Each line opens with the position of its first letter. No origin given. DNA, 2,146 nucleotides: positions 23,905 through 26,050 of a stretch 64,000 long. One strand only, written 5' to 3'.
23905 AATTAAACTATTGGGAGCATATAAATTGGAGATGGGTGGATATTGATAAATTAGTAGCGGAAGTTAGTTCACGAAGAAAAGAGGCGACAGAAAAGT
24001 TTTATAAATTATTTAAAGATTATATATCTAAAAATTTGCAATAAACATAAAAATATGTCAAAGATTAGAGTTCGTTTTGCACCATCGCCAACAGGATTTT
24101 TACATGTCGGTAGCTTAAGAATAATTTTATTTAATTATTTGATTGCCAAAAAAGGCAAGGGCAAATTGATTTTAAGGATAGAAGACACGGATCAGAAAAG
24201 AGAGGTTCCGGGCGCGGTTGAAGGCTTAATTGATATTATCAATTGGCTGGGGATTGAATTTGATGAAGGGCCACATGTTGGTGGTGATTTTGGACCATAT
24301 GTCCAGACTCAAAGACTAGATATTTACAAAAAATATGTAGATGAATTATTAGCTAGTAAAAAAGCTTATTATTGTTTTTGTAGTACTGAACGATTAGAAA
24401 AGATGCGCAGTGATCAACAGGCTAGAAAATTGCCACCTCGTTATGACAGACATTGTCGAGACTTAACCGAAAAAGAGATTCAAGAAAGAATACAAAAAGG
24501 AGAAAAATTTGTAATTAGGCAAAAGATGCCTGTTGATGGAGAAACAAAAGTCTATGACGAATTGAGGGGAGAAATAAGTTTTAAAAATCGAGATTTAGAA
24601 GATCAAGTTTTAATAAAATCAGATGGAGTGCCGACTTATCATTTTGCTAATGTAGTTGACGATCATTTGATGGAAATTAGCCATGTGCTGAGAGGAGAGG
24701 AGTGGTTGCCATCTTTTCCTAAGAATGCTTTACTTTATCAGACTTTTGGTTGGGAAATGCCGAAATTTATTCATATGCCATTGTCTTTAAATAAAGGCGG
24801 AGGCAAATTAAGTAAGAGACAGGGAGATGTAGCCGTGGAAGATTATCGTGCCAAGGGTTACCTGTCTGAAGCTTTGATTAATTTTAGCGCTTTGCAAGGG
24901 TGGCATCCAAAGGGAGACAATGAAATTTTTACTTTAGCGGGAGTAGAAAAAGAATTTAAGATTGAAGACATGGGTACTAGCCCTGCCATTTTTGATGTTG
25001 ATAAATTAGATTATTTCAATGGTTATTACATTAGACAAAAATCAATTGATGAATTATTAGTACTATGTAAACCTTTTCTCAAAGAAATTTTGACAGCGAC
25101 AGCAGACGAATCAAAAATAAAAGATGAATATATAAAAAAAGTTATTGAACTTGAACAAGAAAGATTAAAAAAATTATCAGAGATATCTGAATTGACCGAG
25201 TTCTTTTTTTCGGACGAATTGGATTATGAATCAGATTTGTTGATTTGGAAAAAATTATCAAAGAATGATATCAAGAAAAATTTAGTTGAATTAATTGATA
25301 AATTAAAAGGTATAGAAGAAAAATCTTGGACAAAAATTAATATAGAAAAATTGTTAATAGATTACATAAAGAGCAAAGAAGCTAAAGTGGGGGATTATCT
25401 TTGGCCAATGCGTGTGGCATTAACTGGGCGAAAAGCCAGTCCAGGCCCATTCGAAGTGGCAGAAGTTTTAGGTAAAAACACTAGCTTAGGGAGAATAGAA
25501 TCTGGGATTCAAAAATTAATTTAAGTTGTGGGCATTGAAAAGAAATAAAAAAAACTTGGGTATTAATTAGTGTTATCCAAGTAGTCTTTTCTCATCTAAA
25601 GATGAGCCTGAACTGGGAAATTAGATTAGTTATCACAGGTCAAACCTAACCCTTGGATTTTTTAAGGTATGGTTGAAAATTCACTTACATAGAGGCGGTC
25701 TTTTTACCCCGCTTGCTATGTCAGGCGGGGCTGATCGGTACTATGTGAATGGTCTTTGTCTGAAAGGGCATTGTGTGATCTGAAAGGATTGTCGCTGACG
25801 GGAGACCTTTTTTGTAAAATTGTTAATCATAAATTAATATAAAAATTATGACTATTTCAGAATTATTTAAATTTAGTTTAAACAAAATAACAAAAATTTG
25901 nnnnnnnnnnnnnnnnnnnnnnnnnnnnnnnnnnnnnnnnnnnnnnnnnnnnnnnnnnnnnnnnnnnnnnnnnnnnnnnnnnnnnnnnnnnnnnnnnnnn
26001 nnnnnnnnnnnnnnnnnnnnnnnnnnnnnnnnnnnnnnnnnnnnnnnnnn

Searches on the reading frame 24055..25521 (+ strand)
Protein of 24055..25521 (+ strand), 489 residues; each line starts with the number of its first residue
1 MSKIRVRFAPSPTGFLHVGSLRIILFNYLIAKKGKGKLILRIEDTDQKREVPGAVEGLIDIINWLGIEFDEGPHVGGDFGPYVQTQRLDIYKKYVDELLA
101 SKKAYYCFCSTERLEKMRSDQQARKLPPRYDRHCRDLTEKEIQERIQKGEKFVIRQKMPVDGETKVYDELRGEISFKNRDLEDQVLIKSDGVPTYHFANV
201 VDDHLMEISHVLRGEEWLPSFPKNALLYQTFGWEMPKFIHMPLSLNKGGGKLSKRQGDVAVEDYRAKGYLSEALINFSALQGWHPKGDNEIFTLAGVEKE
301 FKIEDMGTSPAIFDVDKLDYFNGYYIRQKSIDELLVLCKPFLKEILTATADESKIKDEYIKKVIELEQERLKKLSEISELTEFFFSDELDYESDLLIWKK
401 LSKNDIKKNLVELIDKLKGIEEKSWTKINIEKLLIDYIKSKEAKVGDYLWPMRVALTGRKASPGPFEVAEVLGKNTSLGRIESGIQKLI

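Call 56: find_homologous_proteins(query=window:24055-25521:+, max_evalue=1e-50)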
Query window:24055-25521:+ (489 aa): 8000 proteins with E <= 1e-50 among 8000 candidates; the best 120 are listed.
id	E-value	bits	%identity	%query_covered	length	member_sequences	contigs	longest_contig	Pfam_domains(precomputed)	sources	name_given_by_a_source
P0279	0.0e+0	1011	91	100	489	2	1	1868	PF19269.5,PF00749.28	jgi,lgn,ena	-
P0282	5.1e-256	868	76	100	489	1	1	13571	PF19269.5,PF00749.28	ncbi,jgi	-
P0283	1.3e-254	864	77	100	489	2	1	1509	PF19269.5,PF00749.28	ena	-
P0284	1.8e-239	814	70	100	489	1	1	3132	PF19269.5,PF00749.28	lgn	-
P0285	5.0e-235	799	70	99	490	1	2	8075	PF19269.5,PF00749.28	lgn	-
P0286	3.7e-232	790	70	99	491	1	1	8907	PF19269.5,PF01921.25,PF00749.28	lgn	-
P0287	1.4e-230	784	70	100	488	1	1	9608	PF19269.5,PF00749.28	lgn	-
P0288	2.1e-230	784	69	99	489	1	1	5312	PF19269.5,PF00749.28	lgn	-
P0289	1.7e-229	781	71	98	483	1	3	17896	PF19269.5,PF00749.28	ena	-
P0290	5.1e-229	779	69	100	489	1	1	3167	PF19269.5,PF00749.28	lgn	-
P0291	2.6e-228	777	69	99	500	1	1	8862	PF19269.5,PF00749.28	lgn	-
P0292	4.5e-227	773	69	100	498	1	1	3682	PF19269.5,PF00749.28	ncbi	-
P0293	8.7e-227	772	67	99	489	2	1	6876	PF19269.5,PF00749.28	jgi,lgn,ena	-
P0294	1.1e-226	771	66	99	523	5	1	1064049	PF19269.5,PF00749.28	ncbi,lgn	-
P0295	9.8e-226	768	68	99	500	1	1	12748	PF19269.5,PF00749.28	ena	-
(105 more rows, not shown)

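Call 58: find_encoding_contigs(protein=P0282, flank=5000, max_places=2)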
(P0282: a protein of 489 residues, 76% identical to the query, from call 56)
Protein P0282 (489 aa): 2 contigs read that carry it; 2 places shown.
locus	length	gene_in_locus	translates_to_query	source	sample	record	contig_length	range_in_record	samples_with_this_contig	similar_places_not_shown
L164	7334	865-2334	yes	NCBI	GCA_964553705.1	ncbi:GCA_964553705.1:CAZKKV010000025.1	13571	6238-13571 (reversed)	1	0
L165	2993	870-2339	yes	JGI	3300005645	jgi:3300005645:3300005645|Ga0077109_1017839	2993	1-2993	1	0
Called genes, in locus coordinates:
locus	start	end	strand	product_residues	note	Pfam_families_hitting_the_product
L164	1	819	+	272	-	?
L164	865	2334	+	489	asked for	PF00749:tRNA-synt_1c, PF19269:Anticodon_2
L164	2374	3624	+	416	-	PF24568:CC_PcsB (weak), PF01551:Peptidase_M23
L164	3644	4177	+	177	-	PF07963:N_methyl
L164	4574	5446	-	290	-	PF08478:POTRA_1 (weak)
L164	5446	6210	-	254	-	PF08245:Mur_ligase_M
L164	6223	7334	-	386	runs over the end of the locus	PF00155:Aminotran_1_2, PF00266:Aminotran_5, PF01041:DegT_DnrJ_EryC1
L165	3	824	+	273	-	?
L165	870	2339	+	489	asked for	PF00749:tRNA-synt_1c, PF19269:Anticodon_2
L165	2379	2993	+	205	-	?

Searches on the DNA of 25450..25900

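Call 12: search_rna_families(source=window, start=25450, end=25900, threshold=evalue, max_evalue=10, show_alignments=2)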
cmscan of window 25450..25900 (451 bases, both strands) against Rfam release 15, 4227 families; matches with E-value up to 10: 6.
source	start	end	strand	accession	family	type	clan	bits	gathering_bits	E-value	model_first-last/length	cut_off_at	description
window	25643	25791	+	RF03000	LOOT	Gene; sRNA;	-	43.6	46.4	4.2e-07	1-121/121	no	LOOT RNA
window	25767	25879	-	RF01504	Afu_254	Gene; sRNA;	-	19.1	60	0.86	1-158/158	no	A. fumigatus sRNA Afu_254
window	25537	25598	-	RF00896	mir-787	Gene; miRNA;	-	16.6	57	1.9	1-72/72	no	mir-787 microRNA precursor family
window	25762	25858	+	RF00142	snoZ118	Gene; snRNA; snoRNA; CD-box;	-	16.6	48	3.9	1-108/108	no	Small nucleolar RNA Z118/Z121/Z120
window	25540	25705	+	RF01743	leu-phe_leader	Cis-reg; leader;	-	14.6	70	9.8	1-162/162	no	leu/phe leader RNA from Lactococcus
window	25454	25482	-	RF01072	TMV_UPD-PK3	Cis-reg;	-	14.2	34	0.66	1-19/31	no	Pseudoknot of upstream pseudoknot domain (UPD) of the 3'UTR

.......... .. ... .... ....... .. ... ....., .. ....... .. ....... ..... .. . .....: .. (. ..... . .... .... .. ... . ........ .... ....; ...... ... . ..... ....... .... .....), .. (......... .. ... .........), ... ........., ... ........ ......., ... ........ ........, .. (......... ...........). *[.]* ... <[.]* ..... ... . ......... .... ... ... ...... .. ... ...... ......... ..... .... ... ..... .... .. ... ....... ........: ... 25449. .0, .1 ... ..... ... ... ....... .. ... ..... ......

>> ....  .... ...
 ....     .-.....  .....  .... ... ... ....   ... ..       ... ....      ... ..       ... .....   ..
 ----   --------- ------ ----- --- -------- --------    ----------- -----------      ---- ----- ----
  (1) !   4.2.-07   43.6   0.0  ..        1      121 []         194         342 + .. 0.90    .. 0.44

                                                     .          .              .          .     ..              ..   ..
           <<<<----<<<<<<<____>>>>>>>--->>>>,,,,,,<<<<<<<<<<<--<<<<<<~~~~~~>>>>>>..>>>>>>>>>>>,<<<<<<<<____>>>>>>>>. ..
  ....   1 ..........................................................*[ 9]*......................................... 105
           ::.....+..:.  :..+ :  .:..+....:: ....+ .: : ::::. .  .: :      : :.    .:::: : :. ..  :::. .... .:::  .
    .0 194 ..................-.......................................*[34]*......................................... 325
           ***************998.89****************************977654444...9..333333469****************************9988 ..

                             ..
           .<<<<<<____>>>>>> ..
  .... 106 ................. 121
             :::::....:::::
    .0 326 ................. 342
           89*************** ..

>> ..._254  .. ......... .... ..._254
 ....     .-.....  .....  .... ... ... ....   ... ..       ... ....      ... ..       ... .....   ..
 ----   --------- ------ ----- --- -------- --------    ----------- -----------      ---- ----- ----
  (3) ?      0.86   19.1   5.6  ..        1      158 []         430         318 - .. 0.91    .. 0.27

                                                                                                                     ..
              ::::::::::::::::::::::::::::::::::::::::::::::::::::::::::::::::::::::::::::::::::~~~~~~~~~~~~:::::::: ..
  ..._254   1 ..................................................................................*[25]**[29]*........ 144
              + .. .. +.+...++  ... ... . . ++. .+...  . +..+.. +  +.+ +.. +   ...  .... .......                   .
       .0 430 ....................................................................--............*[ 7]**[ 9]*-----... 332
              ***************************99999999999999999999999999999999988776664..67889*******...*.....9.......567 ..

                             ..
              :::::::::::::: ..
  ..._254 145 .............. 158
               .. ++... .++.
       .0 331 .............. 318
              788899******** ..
